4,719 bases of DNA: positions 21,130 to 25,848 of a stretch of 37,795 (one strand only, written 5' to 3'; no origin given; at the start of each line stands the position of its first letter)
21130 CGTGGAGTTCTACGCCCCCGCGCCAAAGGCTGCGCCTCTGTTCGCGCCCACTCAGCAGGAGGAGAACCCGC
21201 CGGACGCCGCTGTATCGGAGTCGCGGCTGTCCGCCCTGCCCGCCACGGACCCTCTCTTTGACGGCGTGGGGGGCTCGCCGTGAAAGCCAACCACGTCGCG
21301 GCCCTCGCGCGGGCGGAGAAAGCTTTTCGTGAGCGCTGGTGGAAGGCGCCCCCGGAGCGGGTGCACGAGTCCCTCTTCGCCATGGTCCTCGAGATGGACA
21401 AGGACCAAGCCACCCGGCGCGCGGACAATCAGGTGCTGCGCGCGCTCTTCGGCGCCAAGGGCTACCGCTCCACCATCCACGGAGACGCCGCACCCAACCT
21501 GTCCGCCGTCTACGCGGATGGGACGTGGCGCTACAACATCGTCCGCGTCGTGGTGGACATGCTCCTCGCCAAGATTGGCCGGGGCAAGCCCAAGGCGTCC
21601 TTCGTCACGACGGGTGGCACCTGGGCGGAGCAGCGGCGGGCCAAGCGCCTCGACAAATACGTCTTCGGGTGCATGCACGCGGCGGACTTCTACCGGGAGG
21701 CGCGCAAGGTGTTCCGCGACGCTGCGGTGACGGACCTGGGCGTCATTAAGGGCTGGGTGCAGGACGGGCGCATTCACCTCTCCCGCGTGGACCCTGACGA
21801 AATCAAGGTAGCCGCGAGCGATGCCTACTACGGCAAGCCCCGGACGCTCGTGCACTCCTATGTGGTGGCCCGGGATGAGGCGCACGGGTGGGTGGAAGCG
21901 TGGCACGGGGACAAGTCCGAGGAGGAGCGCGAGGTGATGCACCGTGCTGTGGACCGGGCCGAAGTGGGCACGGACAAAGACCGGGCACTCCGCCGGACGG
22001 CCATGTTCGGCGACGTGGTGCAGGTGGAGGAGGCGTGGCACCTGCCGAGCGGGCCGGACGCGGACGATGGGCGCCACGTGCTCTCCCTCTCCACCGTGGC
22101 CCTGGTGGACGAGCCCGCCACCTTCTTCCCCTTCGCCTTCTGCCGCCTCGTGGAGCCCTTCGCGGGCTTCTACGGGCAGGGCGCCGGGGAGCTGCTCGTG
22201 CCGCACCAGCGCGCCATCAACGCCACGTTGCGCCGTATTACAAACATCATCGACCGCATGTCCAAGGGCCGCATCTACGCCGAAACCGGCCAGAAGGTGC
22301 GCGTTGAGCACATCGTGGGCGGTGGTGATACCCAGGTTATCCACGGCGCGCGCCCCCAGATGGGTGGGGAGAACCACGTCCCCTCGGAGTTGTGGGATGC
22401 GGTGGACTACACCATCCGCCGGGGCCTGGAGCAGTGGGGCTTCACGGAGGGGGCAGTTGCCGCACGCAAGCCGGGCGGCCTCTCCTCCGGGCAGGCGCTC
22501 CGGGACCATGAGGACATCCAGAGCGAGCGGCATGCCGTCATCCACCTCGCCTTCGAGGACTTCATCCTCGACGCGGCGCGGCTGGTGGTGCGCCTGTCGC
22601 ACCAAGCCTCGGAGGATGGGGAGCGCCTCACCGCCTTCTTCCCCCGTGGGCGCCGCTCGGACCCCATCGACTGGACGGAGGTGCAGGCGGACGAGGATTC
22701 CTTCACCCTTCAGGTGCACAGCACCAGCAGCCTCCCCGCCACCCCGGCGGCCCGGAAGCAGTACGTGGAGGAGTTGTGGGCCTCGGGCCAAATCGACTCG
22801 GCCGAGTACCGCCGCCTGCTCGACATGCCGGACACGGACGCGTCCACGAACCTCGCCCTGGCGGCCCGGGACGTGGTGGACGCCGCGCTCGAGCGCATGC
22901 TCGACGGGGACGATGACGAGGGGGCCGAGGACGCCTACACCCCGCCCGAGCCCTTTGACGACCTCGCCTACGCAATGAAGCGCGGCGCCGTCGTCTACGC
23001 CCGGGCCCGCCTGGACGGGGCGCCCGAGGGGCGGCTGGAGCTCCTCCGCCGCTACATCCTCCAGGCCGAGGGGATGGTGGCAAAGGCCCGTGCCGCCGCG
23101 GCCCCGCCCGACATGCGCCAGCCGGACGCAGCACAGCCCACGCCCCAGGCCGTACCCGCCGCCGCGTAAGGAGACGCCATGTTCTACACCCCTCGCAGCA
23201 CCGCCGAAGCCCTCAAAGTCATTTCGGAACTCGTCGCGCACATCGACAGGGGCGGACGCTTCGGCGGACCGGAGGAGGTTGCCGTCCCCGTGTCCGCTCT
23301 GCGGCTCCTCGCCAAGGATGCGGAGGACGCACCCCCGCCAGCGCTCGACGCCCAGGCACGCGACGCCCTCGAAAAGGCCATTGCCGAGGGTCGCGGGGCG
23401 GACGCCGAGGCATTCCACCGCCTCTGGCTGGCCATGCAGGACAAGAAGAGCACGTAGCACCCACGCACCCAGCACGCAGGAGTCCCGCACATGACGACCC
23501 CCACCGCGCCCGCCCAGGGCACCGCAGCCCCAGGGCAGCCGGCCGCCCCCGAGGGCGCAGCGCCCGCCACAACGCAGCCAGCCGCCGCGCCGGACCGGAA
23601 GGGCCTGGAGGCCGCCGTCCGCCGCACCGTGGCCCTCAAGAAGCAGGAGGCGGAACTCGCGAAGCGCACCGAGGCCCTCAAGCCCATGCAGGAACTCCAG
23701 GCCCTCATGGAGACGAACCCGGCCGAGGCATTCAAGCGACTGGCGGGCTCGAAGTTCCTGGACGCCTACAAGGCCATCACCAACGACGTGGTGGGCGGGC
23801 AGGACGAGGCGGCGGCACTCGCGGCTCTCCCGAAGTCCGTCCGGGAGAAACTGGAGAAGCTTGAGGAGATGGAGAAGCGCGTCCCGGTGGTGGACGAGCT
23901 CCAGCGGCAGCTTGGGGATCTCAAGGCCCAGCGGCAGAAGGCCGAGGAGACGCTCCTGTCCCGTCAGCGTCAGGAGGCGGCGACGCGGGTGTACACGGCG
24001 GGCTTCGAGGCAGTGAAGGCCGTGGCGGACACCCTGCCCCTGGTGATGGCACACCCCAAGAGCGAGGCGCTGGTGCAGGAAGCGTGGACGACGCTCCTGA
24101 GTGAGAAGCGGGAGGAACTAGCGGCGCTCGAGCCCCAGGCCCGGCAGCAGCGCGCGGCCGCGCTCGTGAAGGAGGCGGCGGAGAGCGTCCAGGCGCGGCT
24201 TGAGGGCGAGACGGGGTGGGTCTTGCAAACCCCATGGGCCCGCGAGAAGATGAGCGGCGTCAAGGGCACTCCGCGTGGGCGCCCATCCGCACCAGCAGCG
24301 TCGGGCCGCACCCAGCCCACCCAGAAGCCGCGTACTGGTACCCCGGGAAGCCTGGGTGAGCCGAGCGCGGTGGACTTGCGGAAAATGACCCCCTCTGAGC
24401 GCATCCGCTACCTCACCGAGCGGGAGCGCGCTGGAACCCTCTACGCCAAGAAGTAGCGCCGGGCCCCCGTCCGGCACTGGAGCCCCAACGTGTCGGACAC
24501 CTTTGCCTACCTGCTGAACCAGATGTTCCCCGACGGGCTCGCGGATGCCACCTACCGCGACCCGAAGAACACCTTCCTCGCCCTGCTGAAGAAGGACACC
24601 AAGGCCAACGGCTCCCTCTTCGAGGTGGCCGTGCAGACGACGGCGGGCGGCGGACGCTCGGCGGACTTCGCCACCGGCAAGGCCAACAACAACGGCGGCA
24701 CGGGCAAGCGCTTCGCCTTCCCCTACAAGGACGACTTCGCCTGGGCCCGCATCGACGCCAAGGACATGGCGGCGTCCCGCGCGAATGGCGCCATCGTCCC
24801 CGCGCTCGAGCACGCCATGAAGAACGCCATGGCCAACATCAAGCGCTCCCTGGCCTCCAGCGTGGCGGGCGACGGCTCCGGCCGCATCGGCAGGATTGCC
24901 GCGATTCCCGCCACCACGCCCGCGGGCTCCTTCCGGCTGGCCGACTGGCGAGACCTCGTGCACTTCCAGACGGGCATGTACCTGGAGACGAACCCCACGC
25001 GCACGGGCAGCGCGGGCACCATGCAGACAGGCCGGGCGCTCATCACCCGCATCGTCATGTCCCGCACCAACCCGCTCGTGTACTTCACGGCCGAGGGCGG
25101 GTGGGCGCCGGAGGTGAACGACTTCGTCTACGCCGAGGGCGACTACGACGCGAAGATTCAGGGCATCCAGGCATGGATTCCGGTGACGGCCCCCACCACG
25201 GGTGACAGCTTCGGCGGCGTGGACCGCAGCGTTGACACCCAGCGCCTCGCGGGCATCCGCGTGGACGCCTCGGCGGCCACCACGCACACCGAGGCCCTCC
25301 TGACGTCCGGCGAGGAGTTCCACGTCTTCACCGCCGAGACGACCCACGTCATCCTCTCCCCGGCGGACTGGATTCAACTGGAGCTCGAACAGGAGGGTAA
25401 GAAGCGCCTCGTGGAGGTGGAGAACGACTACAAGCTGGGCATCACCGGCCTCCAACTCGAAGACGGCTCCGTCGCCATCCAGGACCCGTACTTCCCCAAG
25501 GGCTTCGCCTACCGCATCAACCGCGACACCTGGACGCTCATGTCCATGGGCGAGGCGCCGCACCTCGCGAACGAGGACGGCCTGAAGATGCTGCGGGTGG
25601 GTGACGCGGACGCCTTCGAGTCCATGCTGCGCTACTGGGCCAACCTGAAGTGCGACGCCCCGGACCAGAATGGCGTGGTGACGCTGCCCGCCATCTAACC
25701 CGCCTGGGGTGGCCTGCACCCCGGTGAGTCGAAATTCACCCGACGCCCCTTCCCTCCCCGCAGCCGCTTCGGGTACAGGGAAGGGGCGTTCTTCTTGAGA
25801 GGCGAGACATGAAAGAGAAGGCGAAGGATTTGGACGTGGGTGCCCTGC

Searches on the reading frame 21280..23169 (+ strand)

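Call 8: search_protein_families(library=pfam, proteins=[window:21280-23169:+], max_evalue=0.01)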
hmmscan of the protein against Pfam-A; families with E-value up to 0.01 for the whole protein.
window:21280-23169:+ (629 aa): 0 families

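Call 9: search_protein_families(library=phrogs, proteins=[window:21280-23169:+], max_evalue=0.001)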
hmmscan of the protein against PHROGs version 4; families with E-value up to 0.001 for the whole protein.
window:21280-23169:+ (629 aa): 1 family
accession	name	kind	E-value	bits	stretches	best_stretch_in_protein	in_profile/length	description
phrog_332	-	connector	7.5e-06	25.6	1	121-343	107-320/560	head-tail adaptor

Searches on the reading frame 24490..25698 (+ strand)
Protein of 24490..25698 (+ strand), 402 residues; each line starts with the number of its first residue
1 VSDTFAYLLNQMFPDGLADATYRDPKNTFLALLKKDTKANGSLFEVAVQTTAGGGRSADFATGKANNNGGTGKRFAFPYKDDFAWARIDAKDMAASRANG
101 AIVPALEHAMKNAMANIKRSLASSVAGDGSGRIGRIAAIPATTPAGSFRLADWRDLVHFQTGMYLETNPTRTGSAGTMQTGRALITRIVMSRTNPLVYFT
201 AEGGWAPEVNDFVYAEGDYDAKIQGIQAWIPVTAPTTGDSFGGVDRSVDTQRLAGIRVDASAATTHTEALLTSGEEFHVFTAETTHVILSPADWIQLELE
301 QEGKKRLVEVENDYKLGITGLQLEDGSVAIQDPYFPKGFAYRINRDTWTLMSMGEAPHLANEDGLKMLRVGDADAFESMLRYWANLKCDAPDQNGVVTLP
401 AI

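Call 8: search_protein_families(library=pfam, proteins=[window:24490-25698:+], max_evalue=0.01)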
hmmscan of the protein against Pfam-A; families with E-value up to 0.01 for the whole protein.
window:24490-25698:+ (402 aa): 0 families

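Call 9: search_protein_families(library=phrogs, proteins=[window:24490-25698:+], max_evalue=0.001)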
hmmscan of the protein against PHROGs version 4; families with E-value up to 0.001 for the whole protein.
window:24490-25698:+ (402 aa): 2 families
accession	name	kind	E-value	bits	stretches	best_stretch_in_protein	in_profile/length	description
phrog_9953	-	head and packaging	7.4e-07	29.8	0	208-398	130-327/329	major head protein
phrog_14242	-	head and packaging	4.2e-05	23.4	1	101-394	107-382/396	major head protein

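Call 35: search_dna_similar(query=window:24490-25698:+, collection=phages, mode=protein, max_rows=25, max_evalue=0.001)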
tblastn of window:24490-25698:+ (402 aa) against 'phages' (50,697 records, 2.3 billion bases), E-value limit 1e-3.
No match.
